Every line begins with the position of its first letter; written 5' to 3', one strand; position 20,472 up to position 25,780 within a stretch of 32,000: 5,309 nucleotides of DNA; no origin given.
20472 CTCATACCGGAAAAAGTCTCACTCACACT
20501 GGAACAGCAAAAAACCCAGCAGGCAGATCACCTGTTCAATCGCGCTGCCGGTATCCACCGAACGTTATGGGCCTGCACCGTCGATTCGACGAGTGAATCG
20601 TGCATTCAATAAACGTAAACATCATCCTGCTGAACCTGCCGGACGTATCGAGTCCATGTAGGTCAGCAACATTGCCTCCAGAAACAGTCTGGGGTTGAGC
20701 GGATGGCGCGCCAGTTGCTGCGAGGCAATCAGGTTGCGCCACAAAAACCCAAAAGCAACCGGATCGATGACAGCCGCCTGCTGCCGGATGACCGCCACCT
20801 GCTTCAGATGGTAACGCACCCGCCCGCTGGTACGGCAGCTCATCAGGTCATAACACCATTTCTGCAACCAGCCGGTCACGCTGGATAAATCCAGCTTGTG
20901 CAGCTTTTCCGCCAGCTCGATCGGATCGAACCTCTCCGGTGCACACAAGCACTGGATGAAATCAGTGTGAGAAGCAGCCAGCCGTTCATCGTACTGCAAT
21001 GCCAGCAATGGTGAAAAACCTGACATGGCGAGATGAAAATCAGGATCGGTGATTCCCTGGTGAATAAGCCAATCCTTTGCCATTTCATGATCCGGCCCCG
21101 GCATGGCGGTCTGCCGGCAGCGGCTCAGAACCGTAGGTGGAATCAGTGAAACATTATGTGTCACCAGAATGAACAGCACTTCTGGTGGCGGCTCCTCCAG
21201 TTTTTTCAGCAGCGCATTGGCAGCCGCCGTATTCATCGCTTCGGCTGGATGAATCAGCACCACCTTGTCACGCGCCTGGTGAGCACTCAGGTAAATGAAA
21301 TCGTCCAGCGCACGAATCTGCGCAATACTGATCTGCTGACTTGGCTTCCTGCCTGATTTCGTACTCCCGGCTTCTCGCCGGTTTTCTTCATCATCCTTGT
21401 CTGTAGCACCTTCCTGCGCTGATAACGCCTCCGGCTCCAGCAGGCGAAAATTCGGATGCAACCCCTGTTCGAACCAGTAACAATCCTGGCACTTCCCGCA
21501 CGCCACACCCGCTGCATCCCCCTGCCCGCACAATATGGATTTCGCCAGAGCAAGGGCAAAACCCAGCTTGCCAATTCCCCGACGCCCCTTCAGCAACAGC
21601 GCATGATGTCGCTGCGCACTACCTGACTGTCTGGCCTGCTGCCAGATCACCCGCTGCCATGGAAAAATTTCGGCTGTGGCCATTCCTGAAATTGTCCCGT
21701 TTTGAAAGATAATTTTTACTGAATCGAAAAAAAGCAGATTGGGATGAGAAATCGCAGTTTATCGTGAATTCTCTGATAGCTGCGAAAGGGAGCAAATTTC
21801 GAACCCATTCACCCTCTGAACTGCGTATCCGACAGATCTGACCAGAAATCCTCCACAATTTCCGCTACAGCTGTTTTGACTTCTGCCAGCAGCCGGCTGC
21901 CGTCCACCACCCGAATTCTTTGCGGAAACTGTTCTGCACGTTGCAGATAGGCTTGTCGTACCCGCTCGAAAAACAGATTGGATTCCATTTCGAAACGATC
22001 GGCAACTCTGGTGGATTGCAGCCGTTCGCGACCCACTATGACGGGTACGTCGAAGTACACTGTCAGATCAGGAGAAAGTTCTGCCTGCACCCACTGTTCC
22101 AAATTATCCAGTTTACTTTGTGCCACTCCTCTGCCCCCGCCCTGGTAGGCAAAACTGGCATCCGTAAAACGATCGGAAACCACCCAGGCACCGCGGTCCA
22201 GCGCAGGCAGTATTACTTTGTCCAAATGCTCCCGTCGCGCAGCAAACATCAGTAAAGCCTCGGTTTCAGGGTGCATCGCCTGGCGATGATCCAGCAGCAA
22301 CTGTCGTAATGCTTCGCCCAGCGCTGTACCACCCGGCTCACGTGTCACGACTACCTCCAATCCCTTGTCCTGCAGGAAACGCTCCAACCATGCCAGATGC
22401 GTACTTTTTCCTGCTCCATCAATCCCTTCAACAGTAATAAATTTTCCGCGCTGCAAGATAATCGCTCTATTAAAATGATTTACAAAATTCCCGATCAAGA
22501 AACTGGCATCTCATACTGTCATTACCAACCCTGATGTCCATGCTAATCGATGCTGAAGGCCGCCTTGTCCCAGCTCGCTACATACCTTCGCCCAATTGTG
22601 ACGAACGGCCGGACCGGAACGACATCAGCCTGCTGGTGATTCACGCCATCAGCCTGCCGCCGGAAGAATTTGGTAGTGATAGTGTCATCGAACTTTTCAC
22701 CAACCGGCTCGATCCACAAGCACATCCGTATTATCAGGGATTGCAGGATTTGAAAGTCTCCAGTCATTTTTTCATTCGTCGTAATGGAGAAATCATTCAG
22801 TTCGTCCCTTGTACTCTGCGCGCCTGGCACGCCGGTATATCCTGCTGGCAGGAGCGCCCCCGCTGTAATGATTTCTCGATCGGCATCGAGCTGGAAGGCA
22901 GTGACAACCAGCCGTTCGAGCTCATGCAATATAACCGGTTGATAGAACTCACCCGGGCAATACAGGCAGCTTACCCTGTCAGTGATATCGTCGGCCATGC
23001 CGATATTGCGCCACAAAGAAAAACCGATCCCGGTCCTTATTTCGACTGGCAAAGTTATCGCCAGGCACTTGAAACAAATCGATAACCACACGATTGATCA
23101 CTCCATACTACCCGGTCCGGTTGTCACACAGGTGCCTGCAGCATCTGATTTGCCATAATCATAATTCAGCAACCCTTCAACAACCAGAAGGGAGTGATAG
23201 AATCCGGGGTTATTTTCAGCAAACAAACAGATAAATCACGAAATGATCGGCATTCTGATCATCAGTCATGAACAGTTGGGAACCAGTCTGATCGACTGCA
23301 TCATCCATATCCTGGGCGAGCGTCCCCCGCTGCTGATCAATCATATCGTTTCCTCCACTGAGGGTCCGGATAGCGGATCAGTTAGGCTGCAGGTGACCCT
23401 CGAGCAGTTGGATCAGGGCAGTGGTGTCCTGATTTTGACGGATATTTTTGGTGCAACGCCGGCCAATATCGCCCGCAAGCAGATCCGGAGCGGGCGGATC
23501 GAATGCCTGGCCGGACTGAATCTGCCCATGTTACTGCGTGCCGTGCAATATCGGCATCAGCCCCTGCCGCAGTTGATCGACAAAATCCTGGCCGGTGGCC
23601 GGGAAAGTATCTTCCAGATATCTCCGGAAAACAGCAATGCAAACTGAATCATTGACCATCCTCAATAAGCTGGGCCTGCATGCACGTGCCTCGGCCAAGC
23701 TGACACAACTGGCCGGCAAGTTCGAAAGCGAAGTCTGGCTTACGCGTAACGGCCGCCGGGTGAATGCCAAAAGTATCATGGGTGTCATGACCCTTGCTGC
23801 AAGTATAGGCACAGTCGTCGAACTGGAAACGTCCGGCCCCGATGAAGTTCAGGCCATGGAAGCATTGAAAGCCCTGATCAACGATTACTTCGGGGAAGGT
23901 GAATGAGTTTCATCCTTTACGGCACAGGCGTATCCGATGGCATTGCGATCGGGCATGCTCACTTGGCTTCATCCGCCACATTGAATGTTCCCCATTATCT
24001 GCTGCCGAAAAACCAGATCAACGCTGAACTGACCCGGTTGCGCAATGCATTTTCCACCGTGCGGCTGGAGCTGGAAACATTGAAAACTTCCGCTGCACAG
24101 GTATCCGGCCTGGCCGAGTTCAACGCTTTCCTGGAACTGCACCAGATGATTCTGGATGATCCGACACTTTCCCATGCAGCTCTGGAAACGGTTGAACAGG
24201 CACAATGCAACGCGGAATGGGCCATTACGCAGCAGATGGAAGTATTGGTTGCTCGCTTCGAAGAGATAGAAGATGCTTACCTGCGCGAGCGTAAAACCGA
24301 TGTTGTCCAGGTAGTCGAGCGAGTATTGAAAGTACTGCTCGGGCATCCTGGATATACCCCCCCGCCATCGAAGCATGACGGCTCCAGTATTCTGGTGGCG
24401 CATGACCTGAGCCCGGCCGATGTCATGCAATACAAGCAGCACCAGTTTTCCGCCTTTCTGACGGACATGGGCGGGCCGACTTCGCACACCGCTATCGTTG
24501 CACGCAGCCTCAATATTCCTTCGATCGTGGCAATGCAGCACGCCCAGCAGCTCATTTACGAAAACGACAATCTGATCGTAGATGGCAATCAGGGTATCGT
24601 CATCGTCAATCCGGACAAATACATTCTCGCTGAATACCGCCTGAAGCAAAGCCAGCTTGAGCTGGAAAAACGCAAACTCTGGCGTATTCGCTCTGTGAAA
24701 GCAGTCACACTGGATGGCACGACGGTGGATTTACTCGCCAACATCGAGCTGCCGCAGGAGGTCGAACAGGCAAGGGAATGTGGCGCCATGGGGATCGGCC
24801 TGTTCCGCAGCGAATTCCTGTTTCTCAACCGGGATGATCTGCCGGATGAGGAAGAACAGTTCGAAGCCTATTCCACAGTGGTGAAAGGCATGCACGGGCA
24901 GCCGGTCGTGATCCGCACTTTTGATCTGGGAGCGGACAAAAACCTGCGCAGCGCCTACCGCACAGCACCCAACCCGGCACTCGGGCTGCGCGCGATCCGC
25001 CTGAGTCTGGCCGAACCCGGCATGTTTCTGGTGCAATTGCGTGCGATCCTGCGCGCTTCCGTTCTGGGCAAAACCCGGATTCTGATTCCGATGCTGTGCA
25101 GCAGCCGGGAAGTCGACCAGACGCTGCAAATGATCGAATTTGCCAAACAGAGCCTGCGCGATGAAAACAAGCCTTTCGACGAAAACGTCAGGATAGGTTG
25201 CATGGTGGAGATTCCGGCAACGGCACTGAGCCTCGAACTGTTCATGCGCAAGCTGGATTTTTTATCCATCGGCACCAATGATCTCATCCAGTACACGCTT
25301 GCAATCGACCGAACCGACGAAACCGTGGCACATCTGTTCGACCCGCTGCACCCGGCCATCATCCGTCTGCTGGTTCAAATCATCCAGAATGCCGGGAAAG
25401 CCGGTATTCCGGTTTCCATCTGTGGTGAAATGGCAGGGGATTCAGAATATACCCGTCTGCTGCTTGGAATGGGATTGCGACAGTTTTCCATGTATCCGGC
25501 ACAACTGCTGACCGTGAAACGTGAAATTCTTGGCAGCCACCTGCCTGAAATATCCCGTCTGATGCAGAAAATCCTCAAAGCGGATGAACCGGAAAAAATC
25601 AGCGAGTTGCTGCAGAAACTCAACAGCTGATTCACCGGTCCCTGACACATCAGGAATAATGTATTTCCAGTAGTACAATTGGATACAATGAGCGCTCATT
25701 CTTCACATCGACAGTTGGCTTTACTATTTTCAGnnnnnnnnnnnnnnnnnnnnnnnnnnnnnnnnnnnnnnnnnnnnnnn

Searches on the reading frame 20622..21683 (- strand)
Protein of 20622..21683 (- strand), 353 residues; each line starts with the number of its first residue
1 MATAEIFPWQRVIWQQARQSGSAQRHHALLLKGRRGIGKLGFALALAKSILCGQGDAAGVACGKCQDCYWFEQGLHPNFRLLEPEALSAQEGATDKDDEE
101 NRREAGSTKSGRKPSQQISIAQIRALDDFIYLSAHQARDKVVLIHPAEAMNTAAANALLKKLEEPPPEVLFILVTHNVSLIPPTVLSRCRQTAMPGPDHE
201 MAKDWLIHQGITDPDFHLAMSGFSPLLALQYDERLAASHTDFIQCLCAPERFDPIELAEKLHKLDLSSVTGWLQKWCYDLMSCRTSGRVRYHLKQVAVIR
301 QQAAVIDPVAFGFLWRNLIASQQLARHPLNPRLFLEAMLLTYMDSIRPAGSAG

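Call 9: search_protein_families(library=pfam, proteins=[window:20622-21683:-], max_evalue=0.001)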
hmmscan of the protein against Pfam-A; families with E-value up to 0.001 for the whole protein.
window:20622-21683:- (353 aa): 1 family
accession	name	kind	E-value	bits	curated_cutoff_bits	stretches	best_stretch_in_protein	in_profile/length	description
PF13177.12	DNA_pol3_delta2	-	3.7e-39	134.7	27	1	21-193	14-156/161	DNA polymerase III, delta subunit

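Call 33: list_cluster_members(proteins=[window:20622-21683:-, window:7075-8220:-, window:14855-15547:-, window:11777-12562:-, P0121, P0001])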
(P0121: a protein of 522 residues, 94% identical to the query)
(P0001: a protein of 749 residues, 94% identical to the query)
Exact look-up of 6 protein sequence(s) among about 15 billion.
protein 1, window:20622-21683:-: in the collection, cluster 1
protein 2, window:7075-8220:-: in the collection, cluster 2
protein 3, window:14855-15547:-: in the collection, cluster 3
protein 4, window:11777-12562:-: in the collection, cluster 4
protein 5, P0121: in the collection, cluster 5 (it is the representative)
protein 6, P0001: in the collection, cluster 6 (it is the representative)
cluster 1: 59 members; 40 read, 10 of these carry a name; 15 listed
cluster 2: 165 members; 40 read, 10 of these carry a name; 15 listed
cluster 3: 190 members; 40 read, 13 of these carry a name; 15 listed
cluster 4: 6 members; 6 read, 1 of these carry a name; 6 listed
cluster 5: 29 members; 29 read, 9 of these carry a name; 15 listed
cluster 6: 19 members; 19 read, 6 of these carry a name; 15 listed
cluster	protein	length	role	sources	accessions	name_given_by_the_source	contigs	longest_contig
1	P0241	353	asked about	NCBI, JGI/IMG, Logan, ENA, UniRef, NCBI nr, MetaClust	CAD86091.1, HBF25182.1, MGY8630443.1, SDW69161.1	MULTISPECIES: DNA polymerase III subunit delta' [Nitrosomonas] | Putative DNA polymerase III (Delta' subunit) protein n=1 Tax=Nitrosomonas europaea ... | status=active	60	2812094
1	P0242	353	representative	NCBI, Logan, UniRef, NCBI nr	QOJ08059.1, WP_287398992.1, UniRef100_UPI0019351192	DNA polymerase III subunit delta' [Nitrosomonas sp. H1_AOB3] | DNA polymerase III subunit delta' n=1 Tax=Nitrosomonas sp. H1_AOB3 TaxID=2741553 ...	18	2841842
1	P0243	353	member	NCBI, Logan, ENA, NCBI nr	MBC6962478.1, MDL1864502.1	MAG: DNA polymerase III subunit delta' [Nitrosomonas sp.] | DNA polymerase III subunit delta' [Nitrosomonas sp.]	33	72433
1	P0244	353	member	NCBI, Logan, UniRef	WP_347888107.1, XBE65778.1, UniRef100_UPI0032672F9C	DNA polymerase III subunit delta' [Nitrosomonas europaea] | DNA polymerase III subunit delta' n=1 Tax=Nitrosomonas europaea TaxID=915 ...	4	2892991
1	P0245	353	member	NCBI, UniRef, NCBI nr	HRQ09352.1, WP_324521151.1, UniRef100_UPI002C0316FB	MAG TPA: DNA polymerase III subunit delta' [Nitrosomonas europaea] | DNA polymerase III subunit delta' n=1 Tax=Nitrosomonas europaea TaxID=915 ... | DNA polymerase III subunit delta' [Nitrosomonas europaea]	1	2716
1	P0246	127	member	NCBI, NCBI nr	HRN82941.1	MAG TPA: DNA polymerase III subunit delta', partial [Nitrosomonas europaea] | DNA polymerase III subunit delta' [Nitrosomonas europaea]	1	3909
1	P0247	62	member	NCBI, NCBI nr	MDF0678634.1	MAG: DNA polymerase III subunit delta', partial [Nitrosomonas sp.] | DNA polymerase III subunit delta' [Nitrosomonas sp.]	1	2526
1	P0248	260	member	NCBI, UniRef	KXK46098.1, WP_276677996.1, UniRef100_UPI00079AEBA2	DNA polymerase III subunit delta', partial [Nitrosomonas europaea] | DNA polymerase III subunit delta' n=1 Tax=Nitrosomonas europaea TaxID=915 ...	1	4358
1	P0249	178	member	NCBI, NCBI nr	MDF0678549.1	MAG: DNA polymerase III subunit delta', partial [Nitrosomonas sp.] | DNA polymerase III subunit delta' [Nitrosomonas sp.]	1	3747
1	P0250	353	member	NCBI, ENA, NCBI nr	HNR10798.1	MAG TPA: DNA polymerase III subunit delta' [Nitrosomonas europaea] | DNA polymerase III subunit delta' [Nitrosomonas europaea]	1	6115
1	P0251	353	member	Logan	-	-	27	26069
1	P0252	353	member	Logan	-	-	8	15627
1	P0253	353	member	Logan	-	-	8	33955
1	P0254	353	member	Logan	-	-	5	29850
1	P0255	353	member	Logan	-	-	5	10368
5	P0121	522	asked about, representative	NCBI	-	-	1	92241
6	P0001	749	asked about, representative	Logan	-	-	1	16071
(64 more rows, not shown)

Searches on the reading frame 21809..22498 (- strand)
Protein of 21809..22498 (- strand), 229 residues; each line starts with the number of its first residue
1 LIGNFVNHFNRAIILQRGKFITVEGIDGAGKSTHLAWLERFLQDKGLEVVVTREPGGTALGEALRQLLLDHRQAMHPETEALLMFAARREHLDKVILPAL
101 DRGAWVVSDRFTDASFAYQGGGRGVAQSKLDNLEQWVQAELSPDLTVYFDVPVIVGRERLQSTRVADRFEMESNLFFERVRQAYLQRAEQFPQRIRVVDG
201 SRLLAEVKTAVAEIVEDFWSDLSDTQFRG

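Call 9: search_protein_families(library=pfam, proteins=[window:21809-22498:-], max_evalue=0.001)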
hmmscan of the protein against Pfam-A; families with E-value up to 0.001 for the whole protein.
window:21809-22498:- (229 aa): 2 families
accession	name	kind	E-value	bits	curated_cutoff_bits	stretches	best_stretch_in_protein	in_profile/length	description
PF02223.23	Thymidylate_kin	-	1.5e-45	155.6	27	1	23-210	1-184/185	Thymidylate kinase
PF13401.12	AAA_22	-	0.00069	20.4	27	0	17-77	4-64/130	AAA domain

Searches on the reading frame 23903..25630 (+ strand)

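Call 9: search_protein_families(library=pfam, proteins=[window:23903-25630:+], max_evalue=0.001)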
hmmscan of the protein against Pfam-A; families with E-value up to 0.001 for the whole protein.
window:23903-25630:+ (575 aa): 3 families
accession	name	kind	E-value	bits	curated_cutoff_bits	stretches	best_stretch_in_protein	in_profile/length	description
PF02896.24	PEP-utilizers_C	-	2.7e-103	345.6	22.8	1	261-543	6-289/293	PEP-utilising enzyme, PEP-binding domain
PF05524.18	PEP-utilisers_N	-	6.2e-31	107.5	24.4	1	7-130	2-121/121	PEP-utilising enzyme, N-terminal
PF00391.29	PEP-utilizers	-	7.3e-23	80.4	23.1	1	161-231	4-72/72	PEP-utilising enzyme, mobile domain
